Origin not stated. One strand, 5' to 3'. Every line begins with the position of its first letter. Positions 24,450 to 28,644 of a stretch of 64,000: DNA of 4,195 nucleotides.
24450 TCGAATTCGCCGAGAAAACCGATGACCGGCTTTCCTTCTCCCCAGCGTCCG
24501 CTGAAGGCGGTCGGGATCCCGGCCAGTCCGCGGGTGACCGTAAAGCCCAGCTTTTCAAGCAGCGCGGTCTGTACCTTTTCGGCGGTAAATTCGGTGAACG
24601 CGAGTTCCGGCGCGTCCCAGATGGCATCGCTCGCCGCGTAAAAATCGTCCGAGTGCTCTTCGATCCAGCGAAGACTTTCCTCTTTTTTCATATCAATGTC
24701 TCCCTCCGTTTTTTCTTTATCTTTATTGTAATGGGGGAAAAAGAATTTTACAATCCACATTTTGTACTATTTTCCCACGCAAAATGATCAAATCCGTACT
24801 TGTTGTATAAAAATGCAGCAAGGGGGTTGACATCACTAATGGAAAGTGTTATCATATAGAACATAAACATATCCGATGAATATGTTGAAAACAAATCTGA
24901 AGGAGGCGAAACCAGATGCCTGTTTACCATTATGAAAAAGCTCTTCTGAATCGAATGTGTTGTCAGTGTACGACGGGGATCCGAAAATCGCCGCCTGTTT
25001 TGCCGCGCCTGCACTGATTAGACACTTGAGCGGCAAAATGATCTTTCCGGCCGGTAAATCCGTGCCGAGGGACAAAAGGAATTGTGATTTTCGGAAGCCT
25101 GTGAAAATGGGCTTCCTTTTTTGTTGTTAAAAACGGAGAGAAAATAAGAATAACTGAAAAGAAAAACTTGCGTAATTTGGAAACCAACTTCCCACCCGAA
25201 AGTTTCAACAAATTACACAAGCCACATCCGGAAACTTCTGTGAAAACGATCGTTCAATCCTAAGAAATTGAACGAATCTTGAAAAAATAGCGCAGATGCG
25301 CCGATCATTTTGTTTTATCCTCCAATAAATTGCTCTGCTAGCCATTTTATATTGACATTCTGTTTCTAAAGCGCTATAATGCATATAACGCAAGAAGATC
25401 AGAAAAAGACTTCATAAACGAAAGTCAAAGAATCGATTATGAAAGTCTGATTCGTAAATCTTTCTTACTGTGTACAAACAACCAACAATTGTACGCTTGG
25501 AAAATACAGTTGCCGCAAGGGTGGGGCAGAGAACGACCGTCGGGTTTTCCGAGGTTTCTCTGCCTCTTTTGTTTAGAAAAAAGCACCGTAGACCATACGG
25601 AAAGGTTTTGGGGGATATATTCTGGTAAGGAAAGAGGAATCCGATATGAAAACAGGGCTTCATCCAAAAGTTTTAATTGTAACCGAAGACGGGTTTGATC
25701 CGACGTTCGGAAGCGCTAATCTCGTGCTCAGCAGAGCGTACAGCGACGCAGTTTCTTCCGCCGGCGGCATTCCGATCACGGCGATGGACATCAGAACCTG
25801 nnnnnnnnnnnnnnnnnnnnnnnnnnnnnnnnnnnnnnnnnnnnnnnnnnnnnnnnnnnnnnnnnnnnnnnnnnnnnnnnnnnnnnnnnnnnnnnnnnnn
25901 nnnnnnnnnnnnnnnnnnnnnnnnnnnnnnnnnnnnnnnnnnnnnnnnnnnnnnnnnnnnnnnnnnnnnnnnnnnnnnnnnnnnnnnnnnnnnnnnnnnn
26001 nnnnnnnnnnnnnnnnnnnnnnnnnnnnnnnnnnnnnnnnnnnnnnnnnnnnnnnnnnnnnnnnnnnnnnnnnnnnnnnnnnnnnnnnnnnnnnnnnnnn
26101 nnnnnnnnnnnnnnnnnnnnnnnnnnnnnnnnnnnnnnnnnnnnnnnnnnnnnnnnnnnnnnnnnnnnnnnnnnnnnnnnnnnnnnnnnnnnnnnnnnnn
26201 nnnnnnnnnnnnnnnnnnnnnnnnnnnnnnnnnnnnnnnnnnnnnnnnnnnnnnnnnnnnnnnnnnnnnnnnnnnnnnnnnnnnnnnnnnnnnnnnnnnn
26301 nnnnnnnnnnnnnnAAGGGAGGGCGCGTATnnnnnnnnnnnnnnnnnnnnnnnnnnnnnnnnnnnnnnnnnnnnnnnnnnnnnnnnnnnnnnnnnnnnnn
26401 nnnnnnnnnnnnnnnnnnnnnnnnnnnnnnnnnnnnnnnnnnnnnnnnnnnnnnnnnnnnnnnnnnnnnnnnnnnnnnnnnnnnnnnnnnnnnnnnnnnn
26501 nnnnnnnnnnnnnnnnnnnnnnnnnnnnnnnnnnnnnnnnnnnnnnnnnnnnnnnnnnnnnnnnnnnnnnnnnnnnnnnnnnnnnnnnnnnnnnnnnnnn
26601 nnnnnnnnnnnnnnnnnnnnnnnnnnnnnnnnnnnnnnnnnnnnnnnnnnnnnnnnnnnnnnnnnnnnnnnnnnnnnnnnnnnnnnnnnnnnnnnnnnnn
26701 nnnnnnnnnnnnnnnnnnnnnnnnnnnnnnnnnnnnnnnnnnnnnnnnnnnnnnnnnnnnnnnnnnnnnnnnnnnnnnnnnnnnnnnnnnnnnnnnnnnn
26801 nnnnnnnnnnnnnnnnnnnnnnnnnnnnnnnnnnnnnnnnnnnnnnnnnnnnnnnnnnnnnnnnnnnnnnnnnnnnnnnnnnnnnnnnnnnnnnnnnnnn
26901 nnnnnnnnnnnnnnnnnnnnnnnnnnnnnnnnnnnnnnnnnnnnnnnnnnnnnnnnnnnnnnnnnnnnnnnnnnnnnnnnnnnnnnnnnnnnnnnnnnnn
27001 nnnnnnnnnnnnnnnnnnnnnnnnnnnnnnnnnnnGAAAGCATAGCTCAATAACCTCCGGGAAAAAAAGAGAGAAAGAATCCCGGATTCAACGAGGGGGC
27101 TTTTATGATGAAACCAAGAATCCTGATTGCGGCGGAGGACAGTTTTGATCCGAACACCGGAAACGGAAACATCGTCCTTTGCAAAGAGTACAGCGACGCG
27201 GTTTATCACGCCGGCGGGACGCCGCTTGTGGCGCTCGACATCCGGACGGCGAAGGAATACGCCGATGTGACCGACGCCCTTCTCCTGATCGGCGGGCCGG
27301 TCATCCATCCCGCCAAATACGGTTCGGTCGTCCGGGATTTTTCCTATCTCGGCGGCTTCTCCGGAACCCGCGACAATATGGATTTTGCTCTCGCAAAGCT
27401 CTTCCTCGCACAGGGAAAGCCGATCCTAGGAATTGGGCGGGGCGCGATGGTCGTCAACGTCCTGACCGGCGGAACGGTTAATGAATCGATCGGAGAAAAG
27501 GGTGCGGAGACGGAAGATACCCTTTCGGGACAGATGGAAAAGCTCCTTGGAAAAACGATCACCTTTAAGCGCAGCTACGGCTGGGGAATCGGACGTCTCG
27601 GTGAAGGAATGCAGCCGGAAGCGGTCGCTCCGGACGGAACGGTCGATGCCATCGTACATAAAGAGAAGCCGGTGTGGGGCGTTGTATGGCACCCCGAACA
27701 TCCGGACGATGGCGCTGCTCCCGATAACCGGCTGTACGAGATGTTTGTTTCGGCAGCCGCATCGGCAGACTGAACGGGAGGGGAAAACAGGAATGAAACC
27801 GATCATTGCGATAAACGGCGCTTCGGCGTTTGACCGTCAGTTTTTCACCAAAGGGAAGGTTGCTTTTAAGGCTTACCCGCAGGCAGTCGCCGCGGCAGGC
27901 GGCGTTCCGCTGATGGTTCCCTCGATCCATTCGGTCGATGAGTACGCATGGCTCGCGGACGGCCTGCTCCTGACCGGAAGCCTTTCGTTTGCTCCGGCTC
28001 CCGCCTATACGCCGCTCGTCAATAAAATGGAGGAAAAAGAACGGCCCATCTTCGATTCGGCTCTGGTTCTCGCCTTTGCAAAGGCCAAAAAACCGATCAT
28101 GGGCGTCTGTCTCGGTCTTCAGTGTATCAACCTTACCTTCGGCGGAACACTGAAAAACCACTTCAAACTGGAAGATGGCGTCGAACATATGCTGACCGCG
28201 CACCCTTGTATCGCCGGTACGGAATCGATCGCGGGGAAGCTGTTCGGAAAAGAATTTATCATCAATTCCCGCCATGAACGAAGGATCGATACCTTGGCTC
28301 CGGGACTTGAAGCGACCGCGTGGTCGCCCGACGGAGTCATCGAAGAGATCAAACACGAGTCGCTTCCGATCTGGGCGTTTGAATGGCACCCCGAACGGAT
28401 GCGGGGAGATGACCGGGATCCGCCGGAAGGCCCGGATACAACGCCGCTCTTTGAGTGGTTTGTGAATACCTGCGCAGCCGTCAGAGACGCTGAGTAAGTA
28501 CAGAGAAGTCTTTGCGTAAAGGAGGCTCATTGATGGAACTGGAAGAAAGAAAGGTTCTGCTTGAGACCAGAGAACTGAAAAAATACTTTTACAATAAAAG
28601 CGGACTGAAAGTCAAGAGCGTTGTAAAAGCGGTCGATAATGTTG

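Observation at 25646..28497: A-B-A-B array of peptidase-C26/GATase-like genes in which both A copies have lost the nucleophile cysteine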

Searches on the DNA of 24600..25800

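Call 43: search_rna_families(source=window, start=24600, end=25800, threshold=evalue, max_evalue=1)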
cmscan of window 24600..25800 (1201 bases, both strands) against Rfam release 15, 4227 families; matches with E-value up to 1: 0.
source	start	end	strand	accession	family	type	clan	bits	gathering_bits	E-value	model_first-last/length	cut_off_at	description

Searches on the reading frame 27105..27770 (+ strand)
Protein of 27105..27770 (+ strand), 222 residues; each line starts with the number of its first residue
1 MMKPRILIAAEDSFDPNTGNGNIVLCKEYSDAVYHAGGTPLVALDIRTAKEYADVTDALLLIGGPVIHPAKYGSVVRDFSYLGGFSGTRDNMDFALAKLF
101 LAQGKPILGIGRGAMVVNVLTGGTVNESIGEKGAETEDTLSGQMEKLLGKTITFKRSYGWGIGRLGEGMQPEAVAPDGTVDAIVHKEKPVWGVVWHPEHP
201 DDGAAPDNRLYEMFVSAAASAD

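Call 3: search_protein_families(library=pfam, proteins=[window:27105-27770:+], max_evalue=0.01)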
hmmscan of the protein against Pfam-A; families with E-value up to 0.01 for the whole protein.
window:27105-27770:+ (222 aa): 2 families
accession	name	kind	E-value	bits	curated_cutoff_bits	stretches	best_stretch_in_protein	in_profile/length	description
PF07722.19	Peptidase_C26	-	1.8e-29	103.5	20.5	1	20-198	20-219/219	Peptidase C26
PF00117.34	GATase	-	9.8e-07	29.1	22.8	1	84-199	51-173/190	Glutamine amidotransferase class-I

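Call 4: search_protein_families(library=ncbifam, proteins=[window:27105-27770:+], max_evalue=0.01)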
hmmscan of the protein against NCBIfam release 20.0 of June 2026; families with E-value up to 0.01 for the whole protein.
window:27105-27770:+ (222 aa): 7 families
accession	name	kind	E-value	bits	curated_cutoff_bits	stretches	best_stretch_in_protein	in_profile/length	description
NF045546.1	GCDPHdlase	equivalog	8e-10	39.1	250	1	86-200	75-182/198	gamma-glutamyl-CDP-amidate hydrolase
NF008471.0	PRK11366.1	equivalog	8.3e-10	38.5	266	1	156-218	181-244/254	gamma-glutamyl-gamma-aminobutyrate hydrolase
NF001975.0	PRK00758.1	equivalog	4e-08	33.1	198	1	90-199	53-165/185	GMP synthase subunit A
TIGR00888.1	guaA_Nterm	equivalog_domain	4e-08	32.9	172.15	1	89-200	55-168/188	glutamine-hydrolyzing GMP synthase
NF000848.1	PRK00074.1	equivalog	1e-06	27.7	400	1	82-199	48-170/512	glutamine-hydrolyzing GMP synthase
NF005849.0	PRK07765.1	equivalog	0.00034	19.9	308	1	95-198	67-174/219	aminodeoxychorismate/anthranilate synthase component II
NF011201.0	PRK14607.1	equivalog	0.00099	17.9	670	1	106-199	75-172/534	bifunctional anthranilate synthase component II/anthranilate phosphoribosyltransferase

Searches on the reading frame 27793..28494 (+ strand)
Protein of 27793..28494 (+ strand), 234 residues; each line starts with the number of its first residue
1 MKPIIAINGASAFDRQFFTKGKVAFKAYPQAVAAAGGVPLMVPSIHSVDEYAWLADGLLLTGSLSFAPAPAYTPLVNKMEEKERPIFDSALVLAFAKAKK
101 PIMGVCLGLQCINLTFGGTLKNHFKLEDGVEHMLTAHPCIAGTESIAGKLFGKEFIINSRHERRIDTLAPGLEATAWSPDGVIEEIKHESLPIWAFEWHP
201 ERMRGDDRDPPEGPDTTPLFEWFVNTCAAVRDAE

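Call 3: search_protein_families(library=pfam, proteins=[window:27793-28494:+], max_evalue=0.01)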
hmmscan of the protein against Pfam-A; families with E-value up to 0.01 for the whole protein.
window:27793-28494:+ (234 aa): 2 families
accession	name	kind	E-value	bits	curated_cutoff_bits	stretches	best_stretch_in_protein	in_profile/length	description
PF07722.19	Peptidase_C26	-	1.2e-34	120.5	20.5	1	3-201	1-219/219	Peptidase C26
PF00117.34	GATase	-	9.9e-18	64.9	22.8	1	94-205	67-176/190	Glutamine amidotransferase class-I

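Call 4: search_protein_families(library=ncbifam, proteins=[window:27793-28494:+], max_evalue=0.01)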
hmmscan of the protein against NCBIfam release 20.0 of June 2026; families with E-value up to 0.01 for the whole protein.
window:27793-28494:+ (234 aa): 21 families
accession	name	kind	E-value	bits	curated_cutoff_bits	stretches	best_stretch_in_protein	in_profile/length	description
NF005849.0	PRK07765.1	equivalog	2.4e-12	46.6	308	1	90-203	67-176/219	aminodeoxychorismate/anthranilate synthase component II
NF045546.1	GCDPHdlase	equivalog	5.9e-12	46.1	250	1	77-205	71-184/198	gamma-glutamyl-CDP-amidate hydrolase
NF010081.0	PRK13566.1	equivalog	3e-11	42.3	645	1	92-203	593-701/729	anthranilate synthase component I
NF001975.0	PRK00758.1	equivalog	1.6e-10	40.9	198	1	96-202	65-165/185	GMP synthase subunit A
NF005367.0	PRK06895.1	equivalog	9.9e-10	38.6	265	1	97-202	70-172/190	anthranilate synthase component II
TIGR01815.1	TrpE-clade3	equivalog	1.3e-09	36.6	739.15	1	94-203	582-689/717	anthranilate synthase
NF011201.0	PRK14607.1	equivalog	1.6e-09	37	670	1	95-204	69-174/534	bifunctional anthranilate synthase component II/anthranilate phosphoribosyltransferase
NF008471.0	PRK11366.1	equivalog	3.4e-09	36.5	266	1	27-202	30-225/254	gamma-glutamyl-gamma-aminobutyrate hydrolase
NF005799.0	PRK07649.1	equivalog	1.4e-08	34.5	327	1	97-203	70-172/195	aminodeoxychorismate/anthranilate synthase component II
TIGR00888.1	guaA_Nterm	equivalog_domain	1.8e-08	34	172.15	1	95-203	66-168/188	glutamine-hydrolyzing GMP synthase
TIGR01368.1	CPSaseIIsmall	equivalog_domain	2.8e-07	29.8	307.35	1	92-226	239-358/361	glutamine-hydrolyzing carbamoyl-phosphate synthase small subunit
NF000848.1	PRK00074.1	equivalog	4.2e-07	28.9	400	1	95-203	66-171/512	glutamine-hydrolyzing GMP synthase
NF006462.0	PRK08857.1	equivalog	4.9e-07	29.5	345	1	96-205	69-179/193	aminodeoxychorismate/anthranilate synthase component II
TIGR00566.1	trpG_papA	subfamily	2e-06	27.7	121.05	1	92-203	67-177/192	glutamine amidotransferase of anthranilate synthase or aminodeoxychorismate synthase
NF005271.0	PRK06774.1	equivalog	4.4e-06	26.2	340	1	94-203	68-176/191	aminodeoxychorismate synthase component II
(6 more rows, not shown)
